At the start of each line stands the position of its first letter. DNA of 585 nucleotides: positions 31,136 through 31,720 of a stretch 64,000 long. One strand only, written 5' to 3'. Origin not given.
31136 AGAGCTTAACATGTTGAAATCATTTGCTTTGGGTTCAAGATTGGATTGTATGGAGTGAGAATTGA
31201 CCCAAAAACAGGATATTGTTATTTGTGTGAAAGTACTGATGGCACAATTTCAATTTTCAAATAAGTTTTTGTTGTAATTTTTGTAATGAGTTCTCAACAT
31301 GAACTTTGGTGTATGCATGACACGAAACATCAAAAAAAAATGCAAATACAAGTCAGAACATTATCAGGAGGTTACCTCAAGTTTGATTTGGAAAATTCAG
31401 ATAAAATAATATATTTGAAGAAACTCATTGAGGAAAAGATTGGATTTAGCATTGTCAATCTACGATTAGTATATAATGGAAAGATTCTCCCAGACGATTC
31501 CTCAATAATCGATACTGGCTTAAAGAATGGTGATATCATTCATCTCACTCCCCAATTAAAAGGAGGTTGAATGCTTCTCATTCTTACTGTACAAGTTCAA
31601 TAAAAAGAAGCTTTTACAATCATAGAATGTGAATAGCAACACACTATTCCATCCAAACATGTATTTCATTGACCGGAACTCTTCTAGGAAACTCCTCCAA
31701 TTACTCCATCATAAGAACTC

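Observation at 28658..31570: SPO11 sits head-to-tail with the SUMO E2 UBC9, next to a divergently transcribed free GG-terminated ubiquitin-like gene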

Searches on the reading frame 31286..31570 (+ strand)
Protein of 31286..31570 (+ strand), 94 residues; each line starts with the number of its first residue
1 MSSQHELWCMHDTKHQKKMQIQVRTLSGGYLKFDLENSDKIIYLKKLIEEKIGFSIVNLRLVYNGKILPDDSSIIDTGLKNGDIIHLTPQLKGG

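Call 4: search_protein_families(library=pfam, proteins=[window:31286-31570:+], max_evalue=0.01)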
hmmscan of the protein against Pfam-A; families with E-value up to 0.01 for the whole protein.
window:31286-31570:+ (94 aa): 3 families
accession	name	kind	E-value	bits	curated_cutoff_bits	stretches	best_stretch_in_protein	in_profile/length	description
PF00240.29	ubiquitin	-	6.9e-14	51.8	25.4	1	21-87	1-67/72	Ubiquitin family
PF11976.14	Rad60-SLD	-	1.5e-06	28.3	23.8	1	19-87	1-70/72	Ubiquitin-2 like Rad60 SUMO-like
PF10302.15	Dsc3_N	-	0.0047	17.8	25.4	1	37-75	22-62/102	DSC E3 ubiquitin ligase complex subunit 3, ubiquitin-like domain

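Call 10: list_cluster_members(proteins=[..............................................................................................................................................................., window:31286-31567:+, window:31340-31567:+, window:25863-28610:-, window:33971-35461:-, window:33157-33777:-, window:28661-29767:-])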
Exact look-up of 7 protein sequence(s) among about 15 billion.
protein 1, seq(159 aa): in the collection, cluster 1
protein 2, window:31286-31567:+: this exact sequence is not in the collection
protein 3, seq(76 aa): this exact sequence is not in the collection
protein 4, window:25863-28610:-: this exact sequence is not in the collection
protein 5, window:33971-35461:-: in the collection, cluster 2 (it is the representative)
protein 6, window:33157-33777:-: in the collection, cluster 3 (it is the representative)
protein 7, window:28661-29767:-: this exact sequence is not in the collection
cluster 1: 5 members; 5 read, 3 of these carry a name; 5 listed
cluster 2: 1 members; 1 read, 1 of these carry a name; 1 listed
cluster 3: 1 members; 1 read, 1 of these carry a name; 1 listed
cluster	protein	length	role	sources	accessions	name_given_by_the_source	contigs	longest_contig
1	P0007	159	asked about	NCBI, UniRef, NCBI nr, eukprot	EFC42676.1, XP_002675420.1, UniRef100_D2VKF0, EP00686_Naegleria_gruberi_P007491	predicted protein [Naegleria gruberi] | SUMO-conjugating enzyme UBC9 n=1 Tax=Naegleria gruberi TaxID=5762 RepID=D2VKF0_NAEGR | uncharacterized protein NAEGRDRAFT_69370 [Naegleria gruberi]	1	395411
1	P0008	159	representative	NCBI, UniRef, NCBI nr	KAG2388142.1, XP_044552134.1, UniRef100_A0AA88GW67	hypothetical protein C9374_000992 [Naegleria lovaniensis] | SUMO-conjugating enzyme UBC9 n=1 Tax=Naegleria lovaniensis TaxID=51637 ... | uncharacterized protein C9374_000992 [Naegleria lovaniensis]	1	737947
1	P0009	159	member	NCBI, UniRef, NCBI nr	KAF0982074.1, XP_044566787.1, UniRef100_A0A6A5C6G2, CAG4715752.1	hypothetical protein FDP41_011935 [Naegleria fowleri] | SUMO-conjugating enzyme UBC9 n=1 Tax=Naegleria fowleri TaxID=5763 RepID=A0A6A5C6G2_NAEFO | uncharacterized protein FDP41_011935 [Naegleria fowleri]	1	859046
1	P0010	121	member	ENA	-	-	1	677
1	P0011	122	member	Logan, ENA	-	-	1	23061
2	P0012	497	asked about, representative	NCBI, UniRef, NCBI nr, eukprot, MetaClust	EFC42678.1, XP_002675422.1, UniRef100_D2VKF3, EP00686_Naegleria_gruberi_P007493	predicted protein [Naegleria gruberi] | Predicted protein n=1 Tax=Naegleria gruberi TaxID=5762 RepID=D2VKF3_NAEGR | uncharacterized protein NAEGRDRAFT_50279 [Naegleria gruberi]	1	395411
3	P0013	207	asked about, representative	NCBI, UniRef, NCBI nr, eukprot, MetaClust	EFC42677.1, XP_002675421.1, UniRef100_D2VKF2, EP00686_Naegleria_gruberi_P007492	predicted protein [Naegleria gruberi] | Predicted protein n=1 Tax=Naegleria gruberi TaxID=5762 RepID=D2VKF2_NAEGR | uncharacterized protein NAEGRDRAFT_69372 [Naegleria gruberi]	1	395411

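Call 11: find_encoding_contigs(protein=P0007, flank=10000, max_places=4)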
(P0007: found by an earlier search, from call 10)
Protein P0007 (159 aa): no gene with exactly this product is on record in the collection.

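Call 23: find_homologous_proteins(query=window:31340-31567:+, max_evalue=0.001)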
Query seq(76 aa) (76 aa): 1 proteins with E <= 0.001 among 1 candidates.
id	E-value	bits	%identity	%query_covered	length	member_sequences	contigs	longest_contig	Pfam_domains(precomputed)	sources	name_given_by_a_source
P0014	3.2e-25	105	75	100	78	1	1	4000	PF00240.30,PF11976.15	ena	-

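Call 24: find_encoding_contigs(protein=P0014, flank=10000, max_places=4)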
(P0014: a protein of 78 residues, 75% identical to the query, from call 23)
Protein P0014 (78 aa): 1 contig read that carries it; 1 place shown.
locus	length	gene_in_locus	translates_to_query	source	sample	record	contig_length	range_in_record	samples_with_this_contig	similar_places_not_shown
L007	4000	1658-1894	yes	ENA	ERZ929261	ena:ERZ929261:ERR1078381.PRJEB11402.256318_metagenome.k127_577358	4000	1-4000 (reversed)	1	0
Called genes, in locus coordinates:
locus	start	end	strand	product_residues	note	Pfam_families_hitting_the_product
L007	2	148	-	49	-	?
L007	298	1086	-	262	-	PF00514:Arm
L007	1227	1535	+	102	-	-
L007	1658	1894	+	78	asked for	PF00240:ubiquitin, PF11976:Rad60-SLD (weak)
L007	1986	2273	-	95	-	-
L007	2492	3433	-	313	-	PF13854:Kelch_HCF, PF24681:Kelch_KLHDC2_KLHL20_DRC7, PF24981:Beta-prop_ATRN-LZTR1, PF24996:NANM (faint), PF07646:Kelch_2 (weak), PF13415:Beta-prop_FBX42, PF01344:Kelch_1 (weak), PF13415:Beta-prop_FBX42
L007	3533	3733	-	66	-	-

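Call 32: search_solved_structures(query=window:31340-31567:+, max_evalue=0.001, show_alignments=2)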
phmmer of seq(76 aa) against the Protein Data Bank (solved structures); distinct sequences matched with E-value up to 0.001: 298 (the best 60 are shown).
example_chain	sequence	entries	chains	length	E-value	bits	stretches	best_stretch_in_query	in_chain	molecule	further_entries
8q7r_U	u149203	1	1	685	8.4e-74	244.7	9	1-76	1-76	Ubiquitin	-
8pql_U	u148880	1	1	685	5.7e-73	242.1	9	1-76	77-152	Ubiquitin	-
8pql_E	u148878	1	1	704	7.9e-73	241.6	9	1-76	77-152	Polyubiquitin-C,Nucleotide exchange factor SIL1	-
5b83_A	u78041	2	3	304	2.7e-34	119.5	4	1-76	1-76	tetra ubiquitin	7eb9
7yui_A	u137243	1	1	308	2.9e-34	119.4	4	1-76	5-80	Polyubiquitin-C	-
5h07_A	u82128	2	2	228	4.8e-26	93.3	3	1-76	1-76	Polyubiquitin-C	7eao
2w9n_A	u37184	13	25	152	2.9e-17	65.4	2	1-76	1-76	UBIQUITIN | Polyubiquitin-C | Polyubiquitin-B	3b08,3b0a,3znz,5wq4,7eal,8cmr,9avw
2zvn_A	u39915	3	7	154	3.1e-17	65.4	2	1-76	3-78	UBC protein | Ubiquitin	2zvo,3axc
5vix_A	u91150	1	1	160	3.2e-17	65.3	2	1-76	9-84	Polyubiquitin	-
4ksl_D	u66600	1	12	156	3.3e-17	65.3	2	1-76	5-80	Polyubiquitin-C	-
7tv4_C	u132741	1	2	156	3.3e-17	65.3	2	1-76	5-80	Polyubiquitin-C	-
4zqs_A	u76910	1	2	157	3.4e-17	65.2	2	1-76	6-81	ubiquitin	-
6n5m_A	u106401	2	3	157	3.4e-17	65.2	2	1-76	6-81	Polyubiquitin-C | Ubiquitin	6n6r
3u30_A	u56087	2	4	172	5.3e-17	64.7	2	1-76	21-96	linear di-ubiquitin | Di-Ubiquitin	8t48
6kbe_G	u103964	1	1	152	9.3e-17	63.9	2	1-76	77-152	Polyubiquitin-C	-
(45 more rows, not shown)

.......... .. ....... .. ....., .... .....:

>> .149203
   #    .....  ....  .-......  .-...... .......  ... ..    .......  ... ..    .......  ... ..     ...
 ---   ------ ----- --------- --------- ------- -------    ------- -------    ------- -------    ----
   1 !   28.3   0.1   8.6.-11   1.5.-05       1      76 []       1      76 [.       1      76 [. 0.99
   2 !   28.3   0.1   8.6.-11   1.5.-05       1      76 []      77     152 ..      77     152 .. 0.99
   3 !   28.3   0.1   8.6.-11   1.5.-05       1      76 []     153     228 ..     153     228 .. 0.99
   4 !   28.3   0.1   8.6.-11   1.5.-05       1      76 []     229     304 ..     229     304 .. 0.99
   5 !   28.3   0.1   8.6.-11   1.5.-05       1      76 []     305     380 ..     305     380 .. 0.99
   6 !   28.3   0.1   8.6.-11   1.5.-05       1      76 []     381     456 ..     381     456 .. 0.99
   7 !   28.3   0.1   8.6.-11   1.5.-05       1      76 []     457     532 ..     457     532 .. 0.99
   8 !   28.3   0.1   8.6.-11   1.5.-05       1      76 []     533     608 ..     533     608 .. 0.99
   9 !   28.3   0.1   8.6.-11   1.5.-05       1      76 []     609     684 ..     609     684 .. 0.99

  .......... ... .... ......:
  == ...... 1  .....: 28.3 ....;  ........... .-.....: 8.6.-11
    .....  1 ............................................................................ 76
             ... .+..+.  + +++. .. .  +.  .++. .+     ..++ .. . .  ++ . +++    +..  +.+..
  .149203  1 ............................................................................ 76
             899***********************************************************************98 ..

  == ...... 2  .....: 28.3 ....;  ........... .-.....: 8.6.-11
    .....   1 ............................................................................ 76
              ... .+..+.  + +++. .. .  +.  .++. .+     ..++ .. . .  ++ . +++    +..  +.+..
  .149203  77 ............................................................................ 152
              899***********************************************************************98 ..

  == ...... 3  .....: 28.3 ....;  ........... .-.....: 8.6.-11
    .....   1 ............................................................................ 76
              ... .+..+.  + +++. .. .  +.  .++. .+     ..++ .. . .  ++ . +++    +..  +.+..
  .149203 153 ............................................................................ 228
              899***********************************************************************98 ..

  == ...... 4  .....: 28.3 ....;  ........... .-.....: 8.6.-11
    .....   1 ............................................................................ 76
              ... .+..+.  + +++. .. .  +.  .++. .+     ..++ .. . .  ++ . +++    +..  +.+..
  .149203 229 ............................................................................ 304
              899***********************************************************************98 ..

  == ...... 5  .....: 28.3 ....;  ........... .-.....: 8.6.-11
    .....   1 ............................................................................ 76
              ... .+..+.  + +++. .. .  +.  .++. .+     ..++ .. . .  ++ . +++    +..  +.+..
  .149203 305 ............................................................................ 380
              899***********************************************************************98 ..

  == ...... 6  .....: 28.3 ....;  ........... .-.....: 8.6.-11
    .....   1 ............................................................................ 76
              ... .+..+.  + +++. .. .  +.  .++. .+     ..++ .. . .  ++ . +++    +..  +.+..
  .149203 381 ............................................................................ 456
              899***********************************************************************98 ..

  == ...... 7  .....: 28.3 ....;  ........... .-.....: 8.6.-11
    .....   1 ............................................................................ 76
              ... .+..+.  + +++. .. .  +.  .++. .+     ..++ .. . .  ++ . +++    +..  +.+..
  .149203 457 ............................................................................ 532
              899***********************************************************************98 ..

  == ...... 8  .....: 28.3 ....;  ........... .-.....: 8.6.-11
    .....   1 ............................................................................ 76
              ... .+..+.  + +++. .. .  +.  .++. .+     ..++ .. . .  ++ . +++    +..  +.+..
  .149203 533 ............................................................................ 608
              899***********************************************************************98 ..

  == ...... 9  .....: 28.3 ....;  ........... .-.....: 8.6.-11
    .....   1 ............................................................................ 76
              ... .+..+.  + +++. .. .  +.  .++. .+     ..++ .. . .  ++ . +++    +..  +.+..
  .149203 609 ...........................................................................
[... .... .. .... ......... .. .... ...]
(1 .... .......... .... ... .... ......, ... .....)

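Call 40: search_protein_families(library=pfam, proteins=[L007:1227-1535:+], max_evalue=10)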
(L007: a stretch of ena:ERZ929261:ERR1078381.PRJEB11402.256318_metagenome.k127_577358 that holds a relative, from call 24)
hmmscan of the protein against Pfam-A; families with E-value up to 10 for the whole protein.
L007:1227-1535:+ (102 aa): 0 families

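Call 46: search_protein_representatives(alignment_id=A1)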
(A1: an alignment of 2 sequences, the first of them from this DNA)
Query: 2 sequences, 78 profile positions. Proteins with E-value up to 0.001 (for the whole library): 12223; up to 1e-10: 1947; up to 1e-30: 251. The best 150 are listed.
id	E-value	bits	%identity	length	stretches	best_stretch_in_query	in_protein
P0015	1.3e-102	352.2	-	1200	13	3-71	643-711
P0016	6.2e-96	330.7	-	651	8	1-77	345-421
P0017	6.4e-93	321.1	-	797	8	1-76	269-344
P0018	1.1e-88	307.5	-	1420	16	1-69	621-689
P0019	7.5e-83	288.8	-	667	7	1-76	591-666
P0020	3.1e-81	283.6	-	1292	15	3-73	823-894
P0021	9.3e-81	282.1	-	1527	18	1-71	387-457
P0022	1.4e-80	281.5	-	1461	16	2-63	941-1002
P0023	2.2e-80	280.9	-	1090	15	1-73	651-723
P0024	2.2e-77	271.3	-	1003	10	1-71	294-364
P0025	4.6e-77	270.3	-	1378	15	1-70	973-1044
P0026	2.0e-73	258.6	-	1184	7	1-76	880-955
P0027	7.4e-73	256.8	-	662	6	1-76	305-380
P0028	6.3e-71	250.6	-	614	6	1-76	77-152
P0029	1.3e-70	249.6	-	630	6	1-76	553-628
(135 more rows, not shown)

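Call 64: find_related_loci(query=A1, collection=metagenome_contigs, flank=6000)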
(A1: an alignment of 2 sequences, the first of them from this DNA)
Query A1 (76 aa) in metagenome_contigs; peptide patterns used: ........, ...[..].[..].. (x = any residue, [..] = any of these).
174 stretches matched a pattern; 1 encode a relative of the query (tblastn E <= 1e-3); 1 distinct loci.
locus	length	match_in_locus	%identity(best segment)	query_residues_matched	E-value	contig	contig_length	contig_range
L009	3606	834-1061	41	1-76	5e-16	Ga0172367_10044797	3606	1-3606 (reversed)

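Call 74: predict_structure(alignment_id=A1)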
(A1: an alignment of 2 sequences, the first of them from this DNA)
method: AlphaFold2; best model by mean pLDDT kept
length: 76 residues; sequences in the alignment: 2
mean_pLDDT: 88.2   pTM: 0.73
mean pLDDT of the five models: 88.2, 83.6, 83.0, 80.2, 74.6
residues with pLDDT >= 90: 48; 70-90: 25; 50-70: 2; < 50: 1
segments of 3 or more residues with pLDDT < 50: none
pLDDT, mean of each block of 10 residues (from residue 1): 89 91 92 87 91 90 91 65
secondary structure, 60 per line:
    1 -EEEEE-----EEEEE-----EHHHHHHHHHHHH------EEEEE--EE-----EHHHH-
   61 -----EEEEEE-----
elements in order: E2-6 E12-16 H23-34 E41-45 H56-59 E66-71

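Call 76: fold_search(model_id=the predicted structure, library=pdb)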
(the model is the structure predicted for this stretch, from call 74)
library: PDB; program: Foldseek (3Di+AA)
matches with E <= 10: 1920; with E <= 0.001: 789
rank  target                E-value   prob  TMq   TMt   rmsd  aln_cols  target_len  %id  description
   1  3gzn_I                2.5e-09  1.00  0.90  0.86   2.0        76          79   37  Structure of NEDD8-activating enzyme in complex with NEDD8 and MLN4924 (released 2010-02-02)
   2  9lqm_A                4.3e-09  1.00  0.87  0.82   3.3        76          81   37  Crystal structure of synthetic ubiquitin variant R4 designed by ProteinMPNN (released 2025-02-12)
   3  4pij_A                4.9e-09  1.00  0.89  0.90   2.1        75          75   35  X-ray crystal structure of the K11S/K63S double mutant of ubiquitin (released 2014-10-29)
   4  8j0a_A                4.9e-09  1.00  0.88  0.85   3.0        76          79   37  Robust design of effective allosteric activator UbV R4 for Rsp5 E3 ligase using the machine-learning tool ProteinMPNN (released 2023-08-09)
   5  3nob_H                4.9e-09  1.00  0.87  0.86   2.2        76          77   36  Structure of K11-linked di-ubiquitin (released 2010-08-11)
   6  9lqm_B                6.0e-09  1.00  0.88  0.84   3.2        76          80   37  Crystal structure of synthetic ubiquitin variant R4 designed by ProteinMPNN (released 2025-02-12)
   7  5oe7_B                6.8e-09  1.00  0.86  0.46   1.1        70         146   34  Structure of OTULIN bound to the Met1-linked diubiquitin activity probe (released 2017-09-27)
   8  6nyo_E                7.3e-09  1.00  0.91  0.89   1.4        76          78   36  Crystal structure of a human Cdc34-ubiquitin thioester mimetic (released 2019-08-07)
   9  9fj3_A                7.8e-09  1.00  0.86  0.89   1.6        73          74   34  Structure of ubiquitin bound of coiled-coil UIM form 2 (released 2024-09-18)
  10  6isu_C                7.8e-09  1.00  0.87  0.87   2.7        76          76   34  Crystal structure of Lys27-linked di-ubiquitin in complex with its selective interacting protein UCHL3 (released 2019-02-06)
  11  1ndd_C                9.6e-09  1.00  0.87  0.90   1.6        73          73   36  STRUCTURE OF NEDD8 (released 1999-02-23)
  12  4zft_B                9.6e-09  1.00  0.87  0.85   2.4        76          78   36  Catalytic domain of Sst2 F403W mutant bound to ubiquitin (released 2015-10-14)
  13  5w46_B                1.0e-08  1.00  0.87  0.87   2.3        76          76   37  Structure of S65D Phosphomimetic Ubiquitin Refined at 1.2 Angstroms Resolution (released 2017-07-05)
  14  9erz_B                1.1e-08  1.00  0.86  0.74   2.0        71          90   35  Structure of CBL-TKBD bound to Ubiquitin-fused CBLock peptide (released 2025-05-14)
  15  5af4_A                1.2e-08  1.00  0.85  0.85   2.7        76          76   36  Structure of Lys33-linked diUb (released 2015-03-25)
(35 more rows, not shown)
